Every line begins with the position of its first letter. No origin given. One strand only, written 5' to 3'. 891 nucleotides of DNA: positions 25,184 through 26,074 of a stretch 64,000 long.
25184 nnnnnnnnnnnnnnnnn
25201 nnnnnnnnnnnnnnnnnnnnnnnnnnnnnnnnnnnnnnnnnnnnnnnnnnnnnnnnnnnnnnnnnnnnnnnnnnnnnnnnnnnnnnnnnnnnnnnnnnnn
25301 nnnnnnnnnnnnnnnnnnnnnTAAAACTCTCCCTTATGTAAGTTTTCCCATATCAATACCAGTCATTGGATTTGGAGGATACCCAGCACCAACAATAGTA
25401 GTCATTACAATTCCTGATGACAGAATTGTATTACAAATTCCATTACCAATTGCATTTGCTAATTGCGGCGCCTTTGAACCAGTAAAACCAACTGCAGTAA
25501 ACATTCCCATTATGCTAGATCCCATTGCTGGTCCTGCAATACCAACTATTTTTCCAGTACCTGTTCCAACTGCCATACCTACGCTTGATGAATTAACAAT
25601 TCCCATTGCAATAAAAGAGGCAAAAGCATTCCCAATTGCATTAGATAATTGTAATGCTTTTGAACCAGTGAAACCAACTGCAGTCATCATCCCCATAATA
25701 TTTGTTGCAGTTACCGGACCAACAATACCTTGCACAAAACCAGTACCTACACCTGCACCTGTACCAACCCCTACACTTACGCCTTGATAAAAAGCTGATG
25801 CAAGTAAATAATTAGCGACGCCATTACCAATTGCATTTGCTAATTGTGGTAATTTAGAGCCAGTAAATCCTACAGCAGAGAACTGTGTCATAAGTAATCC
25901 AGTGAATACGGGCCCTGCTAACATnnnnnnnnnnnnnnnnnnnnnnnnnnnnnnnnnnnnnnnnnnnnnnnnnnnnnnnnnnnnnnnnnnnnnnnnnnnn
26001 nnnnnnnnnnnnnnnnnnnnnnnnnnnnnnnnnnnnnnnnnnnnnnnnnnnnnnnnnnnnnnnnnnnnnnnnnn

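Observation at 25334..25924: Triple-repeat glycine-zipper protein between the giant virion gene and a homing endonuclease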

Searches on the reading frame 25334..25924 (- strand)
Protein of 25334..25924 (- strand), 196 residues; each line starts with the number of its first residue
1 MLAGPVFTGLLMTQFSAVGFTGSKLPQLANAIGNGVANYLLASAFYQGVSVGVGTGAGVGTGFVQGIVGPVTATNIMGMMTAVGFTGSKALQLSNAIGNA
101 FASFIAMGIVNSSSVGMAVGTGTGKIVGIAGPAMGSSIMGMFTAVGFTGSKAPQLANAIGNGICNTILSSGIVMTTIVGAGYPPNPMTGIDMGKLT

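Call 6: search_protein_families(library=pfam, proteins=[window:25334-25924:-], max_evalue=1)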
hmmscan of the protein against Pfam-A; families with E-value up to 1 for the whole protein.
window:25334-25924:- (196 aa): 2 families
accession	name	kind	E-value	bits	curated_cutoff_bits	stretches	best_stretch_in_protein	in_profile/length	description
PF12042.13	RP1-2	-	6.1e-05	23.4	25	1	88-174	24-108/166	Tubuliform egg casing silk strands structural domain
PF22193.1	MvcA_ins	-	0.0051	17.8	27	0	75-102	33-60/99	MvcA insertion domain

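Call 7: search_protein_families(library=phrogs, proteins=[window:25334-25924:-], max_evalue=0.01)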
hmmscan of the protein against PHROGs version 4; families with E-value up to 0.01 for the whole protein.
window:25334-25924:- (196 aa): 0 families

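Call 8: search_dna_similar(collection=phages, mode=protein, query=window:25334-25924:-, max_evalue=0.001, max_rows=40)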
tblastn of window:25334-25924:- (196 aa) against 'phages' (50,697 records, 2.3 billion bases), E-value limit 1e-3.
No match.

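Call 10: find_homologous_proteins(query=window:25334-25924:-, max_evalue=0.001)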
Query window:25334-25924:- (196 aa): 68 proteins with E <= 0.001 among 892 candidates.
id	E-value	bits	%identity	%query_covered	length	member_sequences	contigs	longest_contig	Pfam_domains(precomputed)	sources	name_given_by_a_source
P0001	6.2e-104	364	100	94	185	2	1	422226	-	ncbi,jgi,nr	ncbi:MAG: hypothetical protein PHF86_04070 [Candidatus Nanoarchaeia archaeon]|jgi:hypothetical prote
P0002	7.2e-94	331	86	100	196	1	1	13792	-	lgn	-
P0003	1.1e-91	324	83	99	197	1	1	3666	-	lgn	-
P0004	3.6e-90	319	83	99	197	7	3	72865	-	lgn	-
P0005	1.3e-89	317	82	99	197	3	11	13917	-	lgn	-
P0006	1.8e-87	310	81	99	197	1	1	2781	-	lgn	-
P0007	2.6e-87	309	77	99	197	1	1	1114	-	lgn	-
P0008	1.6e-86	307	81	100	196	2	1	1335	-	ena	-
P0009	1.1e-85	304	78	99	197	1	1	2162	-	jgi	-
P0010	2.2e-85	303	78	99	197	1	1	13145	-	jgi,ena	-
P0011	6.7e-84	298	77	99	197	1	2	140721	-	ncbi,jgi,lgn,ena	jgi:hypothetical protein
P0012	1.5e-80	287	75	99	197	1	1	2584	PF12042.14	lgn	-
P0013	1.3e-78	281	75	95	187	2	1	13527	-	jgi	jgi:hypothetical protein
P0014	5.4e-78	279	72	99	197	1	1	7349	-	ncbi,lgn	-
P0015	3.8e-76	273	72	99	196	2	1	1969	-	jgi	jgi:hypothetical protein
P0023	1.3e-58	216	59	99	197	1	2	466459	-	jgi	jgi:hypothetical protein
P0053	2.1e-27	114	44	99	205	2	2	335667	-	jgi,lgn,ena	-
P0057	1.4e-16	79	38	88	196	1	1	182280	-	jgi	jgi:hypothetical protein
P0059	7.6e-13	67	33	93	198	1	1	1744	-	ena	-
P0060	1.2e-11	63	33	96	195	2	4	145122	-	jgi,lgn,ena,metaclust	metaclust:\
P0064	6.4e-7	47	26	62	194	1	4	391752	-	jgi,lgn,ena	-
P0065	8.3e-6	44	29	83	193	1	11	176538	-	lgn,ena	-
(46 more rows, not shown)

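Call 15: find_encoding_contigs(protein=P0023, flank=10000, max_places=2)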
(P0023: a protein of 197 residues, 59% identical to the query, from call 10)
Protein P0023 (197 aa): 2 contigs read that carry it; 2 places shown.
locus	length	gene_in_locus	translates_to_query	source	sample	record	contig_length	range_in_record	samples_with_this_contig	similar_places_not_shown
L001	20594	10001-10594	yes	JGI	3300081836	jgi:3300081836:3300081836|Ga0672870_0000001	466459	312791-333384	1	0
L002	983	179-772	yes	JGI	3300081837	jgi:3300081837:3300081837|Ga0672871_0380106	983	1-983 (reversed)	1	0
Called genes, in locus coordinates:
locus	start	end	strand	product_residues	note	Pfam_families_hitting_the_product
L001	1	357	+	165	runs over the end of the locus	-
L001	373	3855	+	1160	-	PF10145:PhageMin_Tail (weak)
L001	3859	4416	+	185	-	-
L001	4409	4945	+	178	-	-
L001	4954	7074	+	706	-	-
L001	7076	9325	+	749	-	-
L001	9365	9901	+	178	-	-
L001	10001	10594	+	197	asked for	-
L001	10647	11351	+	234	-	-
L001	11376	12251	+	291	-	-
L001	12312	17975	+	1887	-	-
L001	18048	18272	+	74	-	-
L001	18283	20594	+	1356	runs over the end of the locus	PF12371:TMEM131_like_N (weak), PF15780:ASH, PF22073:Cep192_D4, PF22544:HYDIN_VesB_CFA65-like_Ig, PF15780:ASH, PF22067:Cep192_D3 (weak), PF22073:Cep192_D4 (weak), PF22544:HYDIN_VesB_CFA65-like_Ig, +7 more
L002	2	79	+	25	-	?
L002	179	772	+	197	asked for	-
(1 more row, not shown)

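Call 16: find_encoding_contigs(protein=P0064, flank=10000, max_places=2)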
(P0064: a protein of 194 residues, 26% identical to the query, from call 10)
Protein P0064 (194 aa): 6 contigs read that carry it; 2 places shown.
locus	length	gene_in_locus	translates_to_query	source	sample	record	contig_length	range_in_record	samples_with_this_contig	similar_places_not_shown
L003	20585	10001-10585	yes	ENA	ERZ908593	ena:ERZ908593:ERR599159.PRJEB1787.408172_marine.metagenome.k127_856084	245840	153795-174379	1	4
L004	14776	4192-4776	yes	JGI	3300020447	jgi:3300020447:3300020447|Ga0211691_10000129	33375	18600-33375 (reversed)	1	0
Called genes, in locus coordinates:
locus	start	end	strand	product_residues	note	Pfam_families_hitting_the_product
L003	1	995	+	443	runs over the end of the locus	-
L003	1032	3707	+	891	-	-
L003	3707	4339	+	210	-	-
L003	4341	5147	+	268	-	-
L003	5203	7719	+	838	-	-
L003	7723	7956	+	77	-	-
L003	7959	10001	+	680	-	-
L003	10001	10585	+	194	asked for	-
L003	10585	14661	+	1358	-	-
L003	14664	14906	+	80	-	-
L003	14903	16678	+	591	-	-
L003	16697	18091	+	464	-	-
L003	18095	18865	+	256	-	-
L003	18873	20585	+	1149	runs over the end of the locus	-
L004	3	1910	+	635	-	?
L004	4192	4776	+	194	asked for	-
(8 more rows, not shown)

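Call 18: search_solved_structures(query=A2, max_evalue=10, show_alignments=2)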
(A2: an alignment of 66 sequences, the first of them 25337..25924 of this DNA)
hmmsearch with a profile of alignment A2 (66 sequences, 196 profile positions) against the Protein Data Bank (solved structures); distinct sequences matched with E-value up to 10: 1.
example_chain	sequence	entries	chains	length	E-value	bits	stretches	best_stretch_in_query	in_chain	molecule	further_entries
9emm_E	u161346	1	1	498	0.54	13.2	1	59-115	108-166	Putative OxPP cycle protein OpcA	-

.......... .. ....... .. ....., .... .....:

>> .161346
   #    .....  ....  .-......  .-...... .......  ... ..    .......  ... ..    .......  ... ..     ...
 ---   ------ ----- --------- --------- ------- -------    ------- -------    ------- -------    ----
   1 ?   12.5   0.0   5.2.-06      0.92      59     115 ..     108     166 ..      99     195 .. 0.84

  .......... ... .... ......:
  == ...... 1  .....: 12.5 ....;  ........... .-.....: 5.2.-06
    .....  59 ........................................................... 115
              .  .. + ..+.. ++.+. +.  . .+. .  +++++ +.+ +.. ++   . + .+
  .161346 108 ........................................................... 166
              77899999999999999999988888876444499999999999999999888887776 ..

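Call 19: search_protein_families(library=pfam, alignment_id=A2, max_evalue=0.1)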
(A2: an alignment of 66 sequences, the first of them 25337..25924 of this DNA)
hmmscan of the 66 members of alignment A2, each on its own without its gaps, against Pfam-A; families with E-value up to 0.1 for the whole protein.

A. member 1, window:25337-25924:- (196 aa): 2 families
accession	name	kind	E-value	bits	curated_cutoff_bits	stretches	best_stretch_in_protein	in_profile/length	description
PF12042.13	RP1-2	-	6.1e-05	23.4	25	1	88-174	24-108/166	Tubuliform egg casing silk strands structural domain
PF22193.1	MvcA_ins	-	0.0051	17.8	27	0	75-102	33-60/99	MvcA insertion domain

B. families by the number of members that match (of 66 scanned): 9 families
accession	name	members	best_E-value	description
PF12042.13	RP1-2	8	1.1e-05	Tubuliform egg casing silk strands structural domain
PF22193.1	MvcA_ins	2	0.0051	MvcA insertion domain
PF02824.27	TGS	2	0.0081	TGS domain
PF04955.18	HupE_UreJ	1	0.005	HupE / UreJ protein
PF01618.21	MotA_ExbB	1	0.034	MotA/TolQ/ExbB proton channel family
PF12953.12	DUF3842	1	0.037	Domain of unknown function (DUF3842)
PF12173.13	BacteriocIIc_cy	1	0.048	Bacteriocin class IIc cyclic gassericin A-like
PF15420.11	Abhydrolase_9_N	1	0.084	Alpha/beta-hydrolase family N-terminus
PF04226.18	Transgly_assoc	1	0.099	Transglycosylase associated protein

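Call 22: predict_structure(alignment_id=A2)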
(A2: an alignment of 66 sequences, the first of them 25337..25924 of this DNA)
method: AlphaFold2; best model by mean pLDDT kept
length: 196 residues; sequences in the alignment: 66
mean_pLDDT: 94.7   pTM: 0.88
mean pLDDT of the five models: 94.7, 94.6, 93.6, 92.2, 91.4
residues with pLDDT >= 90: 181; 70-90: 15; 50-70: 0; < 50: 0
segments of 3 or more residues with pLDDT < 50: none
pLDDT, mean of each block of 10 residues (from residue 1): 94 95 94 97 96 93 96 96 90 97 96 94 96 97 93 96 96 95 90 96
secondary structure, 60 per line:
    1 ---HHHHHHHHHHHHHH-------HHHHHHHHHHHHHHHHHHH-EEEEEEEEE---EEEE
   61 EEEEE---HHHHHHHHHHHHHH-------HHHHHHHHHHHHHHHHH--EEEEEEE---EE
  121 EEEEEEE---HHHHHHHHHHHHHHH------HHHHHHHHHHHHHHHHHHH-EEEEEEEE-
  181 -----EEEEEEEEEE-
elements in order: H4-17 H25-43 E45-53 E57-65 H69-82 H90-106 E109-115 E119-127 H131-145 H152-170 E172-179 E186-195

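Call 30: fold_search(model_id=the predicted structure, library=viral)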
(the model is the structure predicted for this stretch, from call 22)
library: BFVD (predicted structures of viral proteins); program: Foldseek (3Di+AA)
matches with E <= 10: 226; with E <= 0.001: 1
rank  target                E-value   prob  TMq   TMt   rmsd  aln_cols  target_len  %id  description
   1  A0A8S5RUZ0            3.4e-04  1.00  0.39  0.37   8.7       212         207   17  (no name in the UniProt tables at hand)
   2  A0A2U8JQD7            1.1e-01  0.23  0.19  0.13   9.8       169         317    9  Movement protein [Perth betaflexivirus 1]
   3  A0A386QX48            1.4e-01  0.18  0.18  0.12  10.9       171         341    8  (no name in the UniProt tables at hand)
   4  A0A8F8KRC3            3.5e-01  0.03  0.12  0.12  16.8       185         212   10  Uncharacterized protein [Clandestinovirus]
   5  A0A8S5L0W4            4.9e-01  0.02  0.12  0.07  23.0       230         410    9  Maturation protein [ssRNA phage SRR7976301_5]
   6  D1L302                5.7e-01  0.02  0.10  0.05  17.9       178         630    8  Depolymerase, capsule K63-specific [Klebsiella phage KP34]
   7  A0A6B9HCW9            6.4e-01  0.11  0.19  0.10  10.7       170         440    8  Movement protein [Camellia japonica associated betaflexivirus 3]
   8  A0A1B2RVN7            6.8e-01  0.07  0.18  0.09  17.3       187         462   12  (no name in the UniProt tables at hand)
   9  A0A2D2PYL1            7.6e-01  0.08  0.18  0.12  11.2       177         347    6  4b protein [Cabbage cytorhabdovirus 1]
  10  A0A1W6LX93            9.4e-01  0.02  0.14  0.06  17.0       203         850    8  (no name in the UniProt tables at hand)
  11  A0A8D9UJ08            9.9e-01  0.07  0.18  0.10  12.2       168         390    6  (no name in the UniProt tables at hand)
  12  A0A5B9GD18            1.1e+00  0.06  0.18  0.06  15.2       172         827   10  (no name in the UniProt tables at hand)
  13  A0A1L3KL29            1.1e+00  0.03  0.14  0.10  15.4       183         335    6  (no name in the UniProt tables at hand)
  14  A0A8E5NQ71            1.1e+00  0.03  0.14  0.15  19.1       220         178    7  (no name in the UniProt tables at hand)
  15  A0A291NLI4            1.2e+00  0.09  0.19  0.16  11.1       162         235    5  Movement protein (Fragment) [Cherry virus A]
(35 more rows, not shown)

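Call 40: fold_search(model_id=the predicted structure, library=pdb)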
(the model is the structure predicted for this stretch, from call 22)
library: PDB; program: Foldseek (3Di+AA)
matches with E <= 10: 151; with E <= 0.001: 0
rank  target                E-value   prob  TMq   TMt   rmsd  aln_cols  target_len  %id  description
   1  2wpw_B                2.1e-01  0.05  0.15  0.10  18.4       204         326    8  Tandem GNAT protein from the clavulanic acid biosynthesis pathway (without AcCoA) (released 2009-12-29)
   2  1x35_C                4.0e-01  0.06  0.16  0.15  19.7       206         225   13  Recombinant T=3 capsid of a site specific mutant of SeMV CP (released 2005-10-18)
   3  5t50_A                4.7e-01  0.04  0.15  0.13  16.3       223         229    7  LIGAND-FREE LECTIN FROM BAUHINIA FORFICATA (released 2016-12-28)
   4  2gnb_A                8.2e-01  0.02  0.12  0.11  16.9       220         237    7  EDTA-treated (2 weeks) P. angolensis lectin (released 2006-07-25)
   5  5jox_B                9.6e-01  0.03  0.13  0.07  17.9       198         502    6  Bacteroides ovatus Xyloglucan PUL GH43A in complex with AraDNJ (released 2016-08-10)
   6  9c4i_A                1.0e+00  0.02  0.12  0.11  16.9       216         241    7  Centrolobium microchaete seed lectin (CML) complexed with Man1-3Man-OMe (released 2024-06-26)
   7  2wpw_A                1.1e+00  0.02  0.13  0.09  19.3       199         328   10  Tandem GNAT protein from the clavulanic acid biosynthesis pathway (without AcCoA) (released 2009-12-29)
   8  5jox_A                1.1e+00  0.02  0.13  0.07  18.6       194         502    7  Bacteroides ovatus Xyloglucan PUL GH43A in complex with AraDNJ (released 2016-08-10)
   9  9tdu_B                1.3e+00  0.05  0.16  0.07  12.8       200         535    8  Structure of Fructofuranosidase from Purpureocilum lilacinum (released 2026-02-11)
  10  7nea                  1.3e+00  0.04  0.14  0.10  15.7       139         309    8  Crystal structure of branched-chain amino acid aminotransferase from Thermobaculum terrenum (M3 mutant). (released 2021-07-07)
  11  2wpw_C                1.3e+00  0.02  0.14  0.11  19.1       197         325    9  Tandem GNAT protein from the clavulanic acid biosynthesis pathway (without AcCoA) (released 2009-12-29)
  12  7lo8_Z                1.4e+00  0.03  0.15  0.10  14.4       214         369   14  NorA in complex with Fab36 (released 2022-04-20)
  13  2o9d_A                1.5e+00  0.03  0.16  0.15  14.7       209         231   12  Crystal Structure of AqpZ mutant T183C. (released 2007-02-13)
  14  8k7z                  1.6e+00  0.06  0.20  0.22  14.6       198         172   14  De novo design protein -N1 (released 2024-07-31)
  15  2wlp_B                1.6e+00  0.03  0.16  0.16  19.0       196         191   13  Sesbania mosaic virus capsid protein dimer mutant (rCP-DEL-N65-W170K) (released 2009-07-28)
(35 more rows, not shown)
